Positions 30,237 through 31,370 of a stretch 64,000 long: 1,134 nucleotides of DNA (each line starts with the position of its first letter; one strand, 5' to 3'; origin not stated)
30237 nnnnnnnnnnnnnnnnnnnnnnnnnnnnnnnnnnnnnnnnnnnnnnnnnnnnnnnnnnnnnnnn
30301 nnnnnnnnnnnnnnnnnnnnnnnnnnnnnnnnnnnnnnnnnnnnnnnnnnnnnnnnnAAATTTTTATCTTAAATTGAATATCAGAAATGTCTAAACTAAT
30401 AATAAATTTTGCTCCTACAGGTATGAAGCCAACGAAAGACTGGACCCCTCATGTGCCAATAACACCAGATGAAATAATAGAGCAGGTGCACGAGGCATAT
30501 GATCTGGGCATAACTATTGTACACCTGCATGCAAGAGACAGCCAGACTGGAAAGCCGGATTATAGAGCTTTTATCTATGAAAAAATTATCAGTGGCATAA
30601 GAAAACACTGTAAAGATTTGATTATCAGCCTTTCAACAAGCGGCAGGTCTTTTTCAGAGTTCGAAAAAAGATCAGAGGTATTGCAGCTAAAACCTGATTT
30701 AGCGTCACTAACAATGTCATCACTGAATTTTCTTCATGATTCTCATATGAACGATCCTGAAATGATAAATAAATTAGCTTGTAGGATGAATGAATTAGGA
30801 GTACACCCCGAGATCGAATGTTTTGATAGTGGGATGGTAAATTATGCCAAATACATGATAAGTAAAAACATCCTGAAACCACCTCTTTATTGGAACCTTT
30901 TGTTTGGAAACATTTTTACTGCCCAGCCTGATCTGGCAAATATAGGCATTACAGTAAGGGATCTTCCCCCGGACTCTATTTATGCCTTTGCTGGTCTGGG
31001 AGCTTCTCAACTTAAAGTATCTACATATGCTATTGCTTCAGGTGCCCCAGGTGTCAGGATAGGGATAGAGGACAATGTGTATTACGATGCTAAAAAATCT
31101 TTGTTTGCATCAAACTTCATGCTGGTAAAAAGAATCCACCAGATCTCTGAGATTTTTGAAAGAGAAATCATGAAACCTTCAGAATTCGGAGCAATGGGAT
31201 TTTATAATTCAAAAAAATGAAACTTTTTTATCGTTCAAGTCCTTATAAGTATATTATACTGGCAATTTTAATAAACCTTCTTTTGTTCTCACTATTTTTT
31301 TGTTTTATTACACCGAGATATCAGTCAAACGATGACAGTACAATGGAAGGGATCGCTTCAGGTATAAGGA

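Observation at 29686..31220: BKACE-family (beta-keto acid cleavage) enzyme paired with a NeuD/PglD-like acetyltransferase inside a glycan locus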

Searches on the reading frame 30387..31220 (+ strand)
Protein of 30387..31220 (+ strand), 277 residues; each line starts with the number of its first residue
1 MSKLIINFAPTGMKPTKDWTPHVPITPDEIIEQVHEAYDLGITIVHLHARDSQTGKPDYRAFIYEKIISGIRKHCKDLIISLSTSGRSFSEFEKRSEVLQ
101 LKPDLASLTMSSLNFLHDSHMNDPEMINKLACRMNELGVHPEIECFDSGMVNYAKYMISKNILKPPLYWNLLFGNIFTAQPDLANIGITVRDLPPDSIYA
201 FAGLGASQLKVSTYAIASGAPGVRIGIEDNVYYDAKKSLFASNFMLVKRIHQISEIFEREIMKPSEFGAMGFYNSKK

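Call 3: search_protein_families(library=pfam, proteins=[window:30387-31220:+], max_evalue=0.01)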
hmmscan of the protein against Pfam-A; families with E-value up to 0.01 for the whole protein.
window:30387-31220:+ (277 aa): 1 family
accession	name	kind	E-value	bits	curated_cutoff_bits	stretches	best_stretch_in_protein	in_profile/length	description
PF05853.18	BKACE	-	8.2e-76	255.4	24.8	1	3-267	1-268/274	beta-keto acid cleavage enzyme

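Call 7: search_protein_families(library=ncbifam, proteins=[window:30387-31220:+], max_evalue=0.001)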
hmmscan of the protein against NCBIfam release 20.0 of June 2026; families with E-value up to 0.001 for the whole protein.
window:30387-31220:+ (277 aa): 4 families
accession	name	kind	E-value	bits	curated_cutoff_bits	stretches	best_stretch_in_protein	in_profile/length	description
NF052387.1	Lys_ferment_KCE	equivalog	6.2e-66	222.5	382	1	3-266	1-260/267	3-keto-5-aminohexanoate cleavage enzyme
NF053568.1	3OXCoAcCUPNH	equivalog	1.4e-58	198.3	350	1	4-266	4-265/274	3-oxoadipate:acetyl-CoA acetyltransferase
NF053538.1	DixhxACActTsKce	equivalog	1.3e-41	142.7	430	2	2-116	5-119/310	3,5-dioxohexanoate:acetyl-CoA acetone transferase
NF052389.1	Lys_KAL_CLE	exception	1.1e-32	113.3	725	1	2-265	169-428/440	bifunctional 3-aminobutyryl-CoA ammonia lyase/3-keto-5-aminohexanoate cleavage enzyme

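Call 8: find_homologous_proteins(query=window:30387-31220:+)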
Query window:30387-31220:+ (277 aa): 7039 proteins with E <= 0.001 among 7547 candidates; the best 120 are listed.
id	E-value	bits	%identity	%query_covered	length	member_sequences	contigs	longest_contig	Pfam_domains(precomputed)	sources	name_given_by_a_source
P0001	5.2e-184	628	100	100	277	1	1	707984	PF05853.19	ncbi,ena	-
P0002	3.4e-156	537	81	100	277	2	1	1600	PF05853.19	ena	-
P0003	1.0e-155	535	82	100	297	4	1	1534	PF05853.19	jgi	jgi:3-keto-5-aminohexanoate cleavage enzyme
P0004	8.4e-140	483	70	100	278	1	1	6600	PF05853.19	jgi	-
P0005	2.1e-139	482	74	99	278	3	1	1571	PF05853.19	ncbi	-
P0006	1.8e-137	475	72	99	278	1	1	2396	PF05853.19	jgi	jgi:uncharacterized protein (DUF849 family)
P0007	1.7e-134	466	70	99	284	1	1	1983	PF05853.19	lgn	-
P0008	1.0e-133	463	69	100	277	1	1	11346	PF05853.19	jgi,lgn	-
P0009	1.6e-125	436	67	99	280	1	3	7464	PF05853.19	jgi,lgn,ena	-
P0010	1.5e-119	417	64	99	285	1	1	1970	PF05853.19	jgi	jgi:uncharacterized protein (DUF849 family)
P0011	7.5e-116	404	64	99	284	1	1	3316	PF05853.19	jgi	jgi:uncharacterized protein (DUF849 family)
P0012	2.7e-108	380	62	100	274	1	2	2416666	PF05853.19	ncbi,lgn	ncbi:MAG: 3-keto-5-aminohexanoate cleavage protein [Chitinophagales bacterium]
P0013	3.3e-108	379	60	100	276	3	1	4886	PF05853.19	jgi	-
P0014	6.1e-108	378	62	100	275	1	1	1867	PF05853.19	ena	-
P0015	1.1e-107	378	59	100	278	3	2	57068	PF05853.19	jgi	-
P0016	1.7e-107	377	62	100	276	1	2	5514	PF05853.19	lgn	-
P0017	7.5e-107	375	60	100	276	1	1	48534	PF05853.19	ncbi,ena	-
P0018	2.5e-106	373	61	99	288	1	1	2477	PF05853.19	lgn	-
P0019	7.9e-106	372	58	100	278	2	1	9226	PF05853.19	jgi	jgi:3-keto-5-aminohexanoate cleavage enzyme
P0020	9.6e-106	371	59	99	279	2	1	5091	PF05853.19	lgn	-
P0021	1.3e-105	371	60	99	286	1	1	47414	PF05853.19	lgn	-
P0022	2.3e-105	370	58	99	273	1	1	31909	PF05853.19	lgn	-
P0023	6.1e-105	369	58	99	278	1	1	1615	PF05853.19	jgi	-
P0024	7.1e-105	368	60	100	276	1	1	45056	PF05853.19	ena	-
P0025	1.6e-104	367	57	99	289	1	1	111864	PF05853.19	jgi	jgi:3-keto-5-aminohexanoate cleavage enzyme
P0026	2.0e-104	367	59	100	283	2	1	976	PF05853.19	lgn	-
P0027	2.0e-104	367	57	100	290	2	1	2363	PF05853.19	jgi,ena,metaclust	metaclust:\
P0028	2.3e-104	367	60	100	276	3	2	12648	PF05853.19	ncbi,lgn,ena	-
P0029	3.4e-104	366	60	99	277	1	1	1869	PF05853.19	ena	-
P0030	3.9e-104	366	58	100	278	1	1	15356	PF05853.19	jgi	jgi:uncharacterized protein (DUF849 family)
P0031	7.0e-104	365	58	99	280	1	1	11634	PF05853.19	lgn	-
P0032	1.4e-103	364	57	100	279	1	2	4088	PF05853.19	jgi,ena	-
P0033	2.9e-103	363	60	100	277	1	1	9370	PF05853.19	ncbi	-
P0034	3.4e-103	363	58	100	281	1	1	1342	PF05853.19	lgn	-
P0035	4.0e-103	363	58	100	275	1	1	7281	PF05853.19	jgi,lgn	-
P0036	4.3e-103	363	56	100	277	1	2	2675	PF05853.19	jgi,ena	-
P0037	7.6e-103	362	58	100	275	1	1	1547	PF05853.19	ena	-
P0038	8.3e-103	362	57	100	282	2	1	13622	PF05853.19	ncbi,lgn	-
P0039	1.1e-102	361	59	100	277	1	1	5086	PF05853.19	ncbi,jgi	-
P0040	1.4e-102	361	59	96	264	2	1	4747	PF05853.19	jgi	-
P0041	1.6e-102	361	57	99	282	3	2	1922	PF05853.19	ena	-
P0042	2.9e-102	360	56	100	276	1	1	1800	PF05853.19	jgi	jgi:uncharacterized protein (DUF849 family)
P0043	3.0e-102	360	60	99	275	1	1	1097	PF05853.19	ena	-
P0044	3.4e-102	360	59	99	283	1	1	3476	PF05853.19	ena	-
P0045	4.6e-102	359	57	100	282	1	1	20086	PF05853.19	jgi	jgi:3-keto-5-aminohexanoate cleavage enzyme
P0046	5.4e-102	359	59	100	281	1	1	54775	PF05853.19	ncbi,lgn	ncbi:MAG: 3-keto-5-aminohexanoate cleavage protein [Bacteroidota bacterium]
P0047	6.9e-102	359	57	99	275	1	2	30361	PF05853.19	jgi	-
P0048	1.5e-101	358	57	100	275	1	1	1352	PF05853.19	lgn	-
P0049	2.6e-101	357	57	100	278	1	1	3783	PF05853.19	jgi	jgi:3-keto-5-aminohexanoate cleavage enzyme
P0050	5.1e-101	356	57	100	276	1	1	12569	PF05853.19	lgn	-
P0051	5.3e-101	356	58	100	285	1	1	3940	PF05853.19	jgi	jgi:uncharacterized protein (DUF849 family)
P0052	9.4e-101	355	58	98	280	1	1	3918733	PF05853.19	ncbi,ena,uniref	ncbi:3-keto-5-aminohexanoate cleavage protein [Ekhidna sp.]|uniref:3-keto-5-aminohexanoate cleavage 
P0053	1.1e-100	355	55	100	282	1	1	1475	PF05853.19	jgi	-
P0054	1.3e-100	354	56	100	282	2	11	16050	PF05853.19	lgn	-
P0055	1.3e-100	354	59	98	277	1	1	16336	PF05853.19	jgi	-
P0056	1.6e-100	354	58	99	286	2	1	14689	PF05853.19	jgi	jgi:3-oxoadipate:acetyl-CoA acetyltransferase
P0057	2.0e-100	354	56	100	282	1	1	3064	PF05853.19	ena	-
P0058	2.5e-100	353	57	100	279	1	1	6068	PF05853.19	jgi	jgi:uncharacterized protein (DUF849 family)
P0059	3.2e-100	353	58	99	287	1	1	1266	PF05853.19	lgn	-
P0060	3.6e-100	353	57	99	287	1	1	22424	PF05853.19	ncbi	-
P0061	3.8e-100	353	58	99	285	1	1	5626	PF05853.19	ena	-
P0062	4.0e-100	353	55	100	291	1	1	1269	PF05853.19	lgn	-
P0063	4.1e-100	353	56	100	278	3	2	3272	PF05853.19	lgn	-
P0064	4.9e-100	353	56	100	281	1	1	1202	PF05853.19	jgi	jgi:3-keto-5-aminohexanoate cleavage enzyme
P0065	5.8e-100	352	55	100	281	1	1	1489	PF05853.19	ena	-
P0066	6.7e-100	352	56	100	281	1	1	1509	PF05853.19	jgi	jgi:3-keto-5-aminohexanoate cleavage enzyme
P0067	9.1e-100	352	58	98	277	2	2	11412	PF05853.19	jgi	-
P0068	1.0e-99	352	58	100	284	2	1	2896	PF05853.19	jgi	jgi:3-keto-5-aminohexanoate cleavage enzyme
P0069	1.1e-99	351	55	99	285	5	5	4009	PF05853.19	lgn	-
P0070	1.1e-99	351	55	100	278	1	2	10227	PF05853.19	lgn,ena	-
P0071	1.1e-99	351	55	100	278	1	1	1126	PF05853.19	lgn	-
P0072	1.1e-99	351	58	100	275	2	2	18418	PF05853.19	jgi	-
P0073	1.1e-99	351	58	99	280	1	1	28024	PF05853.19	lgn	-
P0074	1.2e-99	351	58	100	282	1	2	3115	PF05853.19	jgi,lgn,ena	-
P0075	1.2e-99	351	54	100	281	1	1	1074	PF05853.19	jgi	-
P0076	1.4e-99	351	58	99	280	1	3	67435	PF05853.19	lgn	-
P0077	1.4e-99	351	57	99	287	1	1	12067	PF05853.19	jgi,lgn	-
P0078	1.7e-99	351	58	99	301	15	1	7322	PF05853.19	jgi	-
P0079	1.8e-99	351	55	100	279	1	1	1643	PF05853.19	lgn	-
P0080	2.3e-99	350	55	100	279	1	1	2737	PF05853.19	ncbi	-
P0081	2.7e-99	350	61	95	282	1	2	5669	PF05853.19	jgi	jgi:uncharacterized protein (DUF849 family)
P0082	2.8e-99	350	57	100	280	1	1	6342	PF05853.19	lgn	-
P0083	3.0e-99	350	57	100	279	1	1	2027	PF05853.19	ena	-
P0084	3.4e-99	350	57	100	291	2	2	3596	PF05853.19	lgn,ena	-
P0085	3.6e-99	350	58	100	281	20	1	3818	PF05853.19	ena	-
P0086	4.4e-99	349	56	99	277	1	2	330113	PF05853.19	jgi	jgi:3-oxoadipate:acetyl-CoA acetyltransferase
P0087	4.8e-99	349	58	98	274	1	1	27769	PF05853.19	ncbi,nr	ncbi:MAG: 3-keto-5-aminohexanoate cleavage protein [Balneolaceae bacterium]|nr:3-keto-5-aminohexanoa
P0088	5.0e-99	349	54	100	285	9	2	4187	PF05853.19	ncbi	ncbi:MAG: hypothetical protein RL630_2247 [Verrucomicrobiota bacterium]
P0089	5.1e-99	349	56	100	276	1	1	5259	PF05853.19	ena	-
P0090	6.2e-99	349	57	99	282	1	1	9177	PF05853.19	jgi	jgi:3-keto-5-aminohexanoate cleavage enzyme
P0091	6.6e-99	349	56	100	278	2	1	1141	PF05853.19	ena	-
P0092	6.9e-99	349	57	99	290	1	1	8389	PF05853.19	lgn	-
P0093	7.0e-99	349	56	99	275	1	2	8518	PF05853.19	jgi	-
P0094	7.1e-99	349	54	99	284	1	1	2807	PF05853.19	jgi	jgi:uncharacterized protein (DUF849 family)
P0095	7.1e-99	349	58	98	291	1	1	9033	PF05853.19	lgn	-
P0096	7.2e-99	349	55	100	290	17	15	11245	PF05853.19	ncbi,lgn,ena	-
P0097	7.2e-99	349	56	100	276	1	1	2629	PF05853.19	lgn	-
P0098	8.2e-99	349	56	99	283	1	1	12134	PF05853.19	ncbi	-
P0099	8.4e-99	348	57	100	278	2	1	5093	PF05853.19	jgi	-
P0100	8.8e-99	348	57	99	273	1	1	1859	PF05853.19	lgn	-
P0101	9.1e-99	348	56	99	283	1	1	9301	PF05853.19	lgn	-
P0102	9.6e-99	348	57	99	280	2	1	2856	PF05853.19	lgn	-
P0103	1.2e-98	348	56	100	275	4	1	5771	PF05853.19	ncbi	-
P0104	1.2e-98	348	57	99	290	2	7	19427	PF05853.19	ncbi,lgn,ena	-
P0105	1.3e-98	348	57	99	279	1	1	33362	PF05853.19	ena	-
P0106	1.3e-98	348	58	99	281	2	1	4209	PF05853.19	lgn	-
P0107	1.3e-98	348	56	100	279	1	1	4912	PF05853.19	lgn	-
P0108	1.7e-98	348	56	100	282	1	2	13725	PF05853.19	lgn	-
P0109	2.0e-98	347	54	99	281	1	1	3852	PF05853.19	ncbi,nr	ncbi:MAG: 3-keto-5-aminohexanoate cleavage protein [Verrucomicrobiae bacterium]|nr:3-keto-5-aminohex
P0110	2.0e-98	347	57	99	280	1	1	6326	PF05853.19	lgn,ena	-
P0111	2.1e-98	347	56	100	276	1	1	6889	PF05853.19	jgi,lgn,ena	-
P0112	2.3e-98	347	55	100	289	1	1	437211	PF05853.19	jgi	-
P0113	2.4e-98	347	56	100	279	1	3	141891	PF05853.19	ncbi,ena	ncbi:MAG: 3-keto-5-aminohexanoate cleavage protein [Thermonemataceae bacterium]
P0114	2.4e-98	347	55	100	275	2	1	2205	PF05853.19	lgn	-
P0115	2.6e-98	347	55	100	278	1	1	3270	PF05853.19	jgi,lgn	jgi:uncharacterized protein (DUF849 family)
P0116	2.6e-98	347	55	99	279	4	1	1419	PF05853.19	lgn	-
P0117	2.8e-98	347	58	100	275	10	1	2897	PF05853.19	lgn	-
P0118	3.0e-98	347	56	100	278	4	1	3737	PF05853.19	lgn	-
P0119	3.0e-98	347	54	100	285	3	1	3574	PF05853.19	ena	-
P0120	3.1e-98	347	56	99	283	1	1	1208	PF05853.19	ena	-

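Call 9: find_encoding_contigs(protein=P0001, flank=10000, max_places=3)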
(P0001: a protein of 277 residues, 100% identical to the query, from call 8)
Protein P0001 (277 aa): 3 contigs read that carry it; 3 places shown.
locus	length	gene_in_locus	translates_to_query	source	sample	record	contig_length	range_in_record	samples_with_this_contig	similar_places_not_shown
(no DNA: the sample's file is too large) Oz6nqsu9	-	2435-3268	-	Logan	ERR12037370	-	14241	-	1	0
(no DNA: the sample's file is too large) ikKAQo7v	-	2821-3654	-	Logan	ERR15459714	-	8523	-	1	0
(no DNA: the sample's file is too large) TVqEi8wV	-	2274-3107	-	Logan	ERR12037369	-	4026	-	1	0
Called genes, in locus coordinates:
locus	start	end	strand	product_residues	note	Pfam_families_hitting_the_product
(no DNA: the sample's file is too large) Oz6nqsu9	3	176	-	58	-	?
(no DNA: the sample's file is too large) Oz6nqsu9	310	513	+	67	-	-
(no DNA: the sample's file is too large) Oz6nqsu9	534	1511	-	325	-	PF13379:NMT1_2 (weak), PF03180:Lipoprotein_9 (weak), PF09084:NMT1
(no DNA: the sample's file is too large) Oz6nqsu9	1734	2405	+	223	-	PF25084:LbH_EIF2B (faint), PF25087:GMPPB_C (faint), PF00132:Hexapep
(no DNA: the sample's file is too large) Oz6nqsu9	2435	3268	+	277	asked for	PF05853:BKACE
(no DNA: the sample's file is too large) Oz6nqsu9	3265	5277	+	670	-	PF13946:DUF4214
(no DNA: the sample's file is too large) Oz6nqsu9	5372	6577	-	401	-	PF00155:Aminotran_1_2, PF01041:DegT_DnrJ_EryC1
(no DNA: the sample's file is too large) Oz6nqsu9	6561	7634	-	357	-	PF00535:Glycos_transf_2, PF10111:Glyco_tranf_2_2 (weak)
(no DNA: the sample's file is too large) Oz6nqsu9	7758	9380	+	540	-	PF13231:PMT_2 (weak)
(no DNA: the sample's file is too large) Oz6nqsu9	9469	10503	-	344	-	PF00534:Glycos_transf_1, PF13692:Glyco_trans_1_4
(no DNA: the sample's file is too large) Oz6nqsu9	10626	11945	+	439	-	PF03721:UDPG_MGDP_dh_N, PF00984:UDPG_MGDP_dh, PF03720:UDPG_MGDP_dh_C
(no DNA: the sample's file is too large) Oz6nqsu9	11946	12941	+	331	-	PF01073:3Beta_HSD, PF01370:Epimerase, PF02719:Polysacc_synt_2, PF04321:RmlD_sub_bind, PF07993:NAD_binding_4, PF13460:NAD_binding_10 (weak), PF16363:GDP_Man_Dehyd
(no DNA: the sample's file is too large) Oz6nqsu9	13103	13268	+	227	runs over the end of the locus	-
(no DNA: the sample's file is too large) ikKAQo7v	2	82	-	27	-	?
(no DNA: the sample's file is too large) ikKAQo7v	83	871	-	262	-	PF00528:BPD_transp_1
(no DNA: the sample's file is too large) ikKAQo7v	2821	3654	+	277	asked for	PF05853:BKACE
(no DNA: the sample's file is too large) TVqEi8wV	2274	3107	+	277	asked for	PF05853:BKACE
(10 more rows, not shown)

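Call 10: find_encoding_contigs(protein=P0008, flank=10000, max_places=3)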
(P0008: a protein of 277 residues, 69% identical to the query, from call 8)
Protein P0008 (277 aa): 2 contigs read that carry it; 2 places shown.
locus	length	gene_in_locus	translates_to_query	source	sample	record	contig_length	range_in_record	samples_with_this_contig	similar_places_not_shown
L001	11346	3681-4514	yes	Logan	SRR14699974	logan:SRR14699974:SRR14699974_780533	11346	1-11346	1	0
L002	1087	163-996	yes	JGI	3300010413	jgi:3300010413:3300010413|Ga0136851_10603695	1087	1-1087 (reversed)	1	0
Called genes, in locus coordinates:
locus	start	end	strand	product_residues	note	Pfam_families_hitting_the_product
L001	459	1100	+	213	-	PF02517:Rce1-like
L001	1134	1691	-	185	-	PF00857:Isochorismatase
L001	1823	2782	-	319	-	PF03706:LPG_synthase_TM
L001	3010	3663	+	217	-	PF25087:GMPPB_C (faint), PF00132:Hexapep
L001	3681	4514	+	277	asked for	PF05853:BKACE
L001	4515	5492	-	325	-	PF13641:Glyco_tranf_2_3, PF00535:Glycos_transf_2, PF10111:Glyco_tranf_2_2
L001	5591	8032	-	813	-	PF13946:DUF4214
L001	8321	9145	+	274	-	PF01226:Form_Nir_trans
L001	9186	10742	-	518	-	-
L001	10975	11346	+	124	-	?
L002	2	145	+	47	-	?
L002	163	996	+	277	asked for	PF05853:BKACE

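Call 11: find_encoding_contigs(protein=P0004, flank=10000, max_places=3)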
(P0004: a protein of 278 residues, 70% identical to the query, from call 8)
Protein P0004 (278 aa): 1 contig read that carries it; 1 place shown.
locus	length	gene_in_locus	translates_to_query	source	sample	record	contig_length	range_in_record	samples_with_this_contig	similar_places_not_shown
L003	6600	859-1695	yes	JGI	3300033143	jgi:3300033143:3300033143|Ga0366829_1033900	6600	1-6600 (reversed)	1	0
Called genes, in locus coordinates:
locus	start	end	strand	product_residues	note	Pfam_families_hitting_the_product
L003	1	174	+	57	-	?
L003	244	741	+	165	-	PF07969:Amidohydro_3, PF01979:Amidohydro_1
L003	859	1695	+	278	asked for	PF05853:BKACE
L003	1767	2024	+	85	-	PF07969:Amidohydro_3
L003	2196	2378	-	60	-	-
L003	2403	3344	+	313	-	PF07690:MFS_1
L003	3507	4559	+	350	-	PF14583:Pectate_lyase22, PF26549:Tricorn_N (faint)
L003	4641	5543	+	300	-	PF00528:BPD_transp_1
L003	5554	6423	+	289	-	PF00528:BPD_transp_1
